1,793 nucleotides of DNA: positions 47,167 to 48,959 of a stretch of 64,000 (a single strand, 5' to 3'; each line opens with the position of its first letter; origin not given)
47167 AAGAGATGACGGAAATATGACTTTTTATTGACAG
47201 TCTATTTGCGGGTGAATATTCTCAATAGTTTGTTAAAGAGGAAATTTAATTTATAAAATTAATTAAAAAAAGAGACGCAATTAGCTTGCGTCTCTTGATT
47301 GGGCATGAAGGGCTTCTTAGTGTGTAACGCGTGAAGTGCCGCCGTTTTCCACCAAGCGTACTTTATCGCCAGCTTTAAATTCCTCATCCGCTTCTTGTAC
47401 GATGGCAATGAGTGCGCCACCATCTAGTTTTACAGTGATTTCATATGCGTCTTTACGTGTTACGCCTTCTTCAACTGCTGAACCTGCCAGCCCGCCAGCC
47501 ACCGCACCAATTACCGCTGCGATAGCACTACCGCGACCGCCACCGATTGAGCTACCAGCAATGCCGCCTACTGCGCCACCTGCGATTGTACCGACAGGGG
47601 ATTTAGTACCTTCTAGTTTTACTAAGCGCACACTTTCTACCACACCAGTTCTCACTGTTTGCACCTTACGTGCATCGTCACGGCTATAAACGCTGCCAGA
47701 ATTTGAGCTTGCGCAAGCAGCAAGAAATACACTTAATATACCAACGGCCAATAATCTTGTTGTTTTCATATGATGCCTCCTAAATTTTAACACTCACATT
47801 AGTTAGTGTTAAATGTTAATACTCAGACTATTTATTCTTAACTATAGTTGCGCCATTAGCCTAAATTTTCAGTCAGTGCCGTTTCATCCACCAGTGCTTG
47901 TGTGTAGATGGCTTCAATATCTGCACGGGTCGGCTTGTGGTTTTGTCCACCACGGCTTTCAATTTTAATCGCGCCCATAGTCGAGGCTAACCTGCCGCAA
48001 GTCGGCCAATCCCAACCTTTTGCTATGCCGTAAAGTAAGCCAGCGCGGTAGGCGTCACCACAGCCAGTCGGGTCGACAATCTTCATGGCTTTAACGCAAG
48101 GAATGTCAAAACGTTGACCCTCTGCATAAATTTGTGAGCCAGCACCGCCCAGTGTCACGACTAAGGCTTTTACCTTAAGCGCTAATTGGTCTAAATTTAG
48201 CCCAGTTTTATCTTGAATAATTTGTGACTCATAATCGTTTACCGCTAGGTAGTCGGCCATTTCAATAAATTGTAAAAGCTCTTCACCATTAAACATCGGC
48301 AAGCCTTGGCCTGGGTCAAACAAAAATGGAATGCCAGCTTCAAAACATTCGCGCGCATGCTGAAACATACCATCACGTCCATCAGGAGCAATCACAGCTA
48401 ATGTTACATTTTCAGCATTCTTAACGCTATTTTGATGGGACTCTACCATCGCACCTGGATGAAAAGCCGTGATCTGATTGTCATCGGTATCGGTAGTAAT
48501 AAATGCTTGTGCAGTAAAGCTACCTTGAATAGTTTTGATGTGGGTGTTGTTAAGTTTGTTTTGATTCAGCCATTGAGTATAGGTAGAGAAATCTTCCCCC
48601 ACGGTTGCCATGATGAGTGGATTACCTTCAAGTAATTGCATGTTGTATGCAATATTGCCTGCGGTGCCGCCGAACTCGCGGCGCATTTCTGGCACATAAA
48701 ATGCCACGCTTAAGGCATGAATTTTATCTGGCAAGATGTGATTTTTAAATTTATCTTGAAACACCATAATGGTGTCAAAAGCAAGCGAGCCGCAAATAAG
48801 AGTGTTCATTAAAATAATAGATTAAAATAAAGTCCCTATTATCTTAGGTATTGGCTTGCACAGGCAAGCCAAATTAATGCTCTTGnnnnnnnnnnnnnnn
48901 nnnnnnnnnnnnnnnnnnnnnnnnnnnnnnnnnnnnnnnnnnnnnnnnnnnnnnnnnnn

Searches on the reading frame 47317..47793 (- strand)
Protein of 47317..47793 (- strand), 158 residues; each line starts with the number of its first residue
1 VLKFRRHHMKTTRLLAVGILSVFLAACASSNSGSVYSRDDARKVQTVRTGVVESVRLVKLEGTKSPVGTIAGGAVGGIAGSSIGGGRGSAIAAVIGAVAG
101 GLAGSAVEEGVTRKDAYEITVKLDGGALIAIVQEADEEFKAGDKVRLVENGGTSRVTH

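Call 74: search_protein_families(library=ncbifam, proteins=[window:47317-47793:-], max_evalue=0.00001)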
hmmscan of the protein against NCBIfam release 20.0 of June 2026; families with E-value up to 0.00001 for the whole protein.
window:47317-47793:- (158 aa): 1 family
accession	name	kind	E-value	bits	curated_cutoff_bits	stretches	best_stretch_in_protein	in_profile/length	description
NF008437.0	PRK11280.1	equivalog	1.7e-12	47.5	99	1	65-120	70-125/179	hypothetical protein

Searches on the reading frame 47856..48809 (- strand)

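Call 6: search_protein_families(library=pfam, proteins=[window:47856-48809:-], max_evalue=0.1)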
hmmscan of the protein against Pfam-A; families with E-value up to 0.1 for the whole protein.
window:47856-48809:- (317 aa): 1 family
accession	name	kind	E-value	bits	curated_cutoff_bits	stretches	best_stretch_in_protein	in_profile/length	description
PF00294.29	PfkB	-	2.4e-39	135.9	25.8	1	26-294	16-301/302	pfkB family carbohydrate kinase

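Call 74: search_protein_families(library=ncbifam, proteins=[window:47856-48809:-], max_evalue=0.00001)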
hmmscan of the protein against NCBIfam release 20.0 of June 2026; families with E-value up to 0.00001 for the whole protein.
window:47856-48809:- (317 aa): 15 families
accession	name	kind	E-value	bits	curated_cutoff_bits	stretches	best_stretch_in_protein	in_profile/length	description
NF041164.1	NucKinThplmales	equivalog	2.3e-29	102.5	450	1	37-266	28-255/295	nucleoside kinase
NF053626.1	RibKinHalex1628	equivalog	9e-20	71.3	330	1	41-301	32-290/293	ATP-dependent ribose-1-phosphate kinase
TIGR02152.1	D_ribokin_bact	equivalog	1.5e-18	67.2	299.65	1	39-299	27-297/298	ribokinase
TIGR04382.1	myo_inos_iolC_N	equivalog_domain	3e-18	66.2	300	1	208-300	215-307/309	5-dehydro-2-deoxygluconokinase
NF041134.1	R1P_kin_Thcocales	equivalog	1.5e-15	57.4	500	1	4-282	4-262/291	ADP-dependent ribose-1-phosphate kinase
TIGR02198.1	rfaE_dom_I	equivalog_domain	9.7e-14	51.2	345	1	45-290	45-304/315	D-glycero-beta-D-manno-heptose-7-phosphate kinase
NF007321.0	PRK09813.1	equivalog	6.2e-13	48.8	247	1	42-284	18-256/261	fructoselysine 6-kinase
NF006957.1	PRK09434.1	equivalog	2.6e-11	43.6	450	1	47-277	27-275/302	fructokinase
NF008353.0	PRK11142.1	equivalog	7.8e-11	42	341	1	43-303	35-304/307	ribokinase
TIGR03168.1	1-PFK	subfamily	3.5e-10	39.3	216.4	1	210-305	210-302/305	hexose kinase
NF040938.1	KDG_KDGal_kin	equivalog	4.9e-09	35.7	400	1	178-301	176-302/305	bifunctional 2-dehydro-3-deoxygluconokinase/2-dehydro-3-deoxygalactonokinase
TIGR03828.1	pfkB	equivalog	1.8e-08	33.8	292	1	209-305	209-302/305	1-phosphofructokinase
NF008454.0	PRK11316.1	equivalog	1.5e-07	30.4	521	1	45-289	48-301/475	bifunctional D-glycero-beta-D-manno-heptose-7-phosphate kinase/D-glycero-beta-D-manno-heptose 1-phosphate adenylyltransferase HldE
NF047869.1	myo_kin_aldol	exception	8.4e-07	27.7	600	0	241-305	270-334/586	bifunctional 5-dehydro-2-deoxygluconokinase/5-dehydro-2-deoxyphosphogluconate aldolase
NF049991.1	TagKinase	equivalog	9e-07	28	420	1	208-301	221-314/321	tagatose kinase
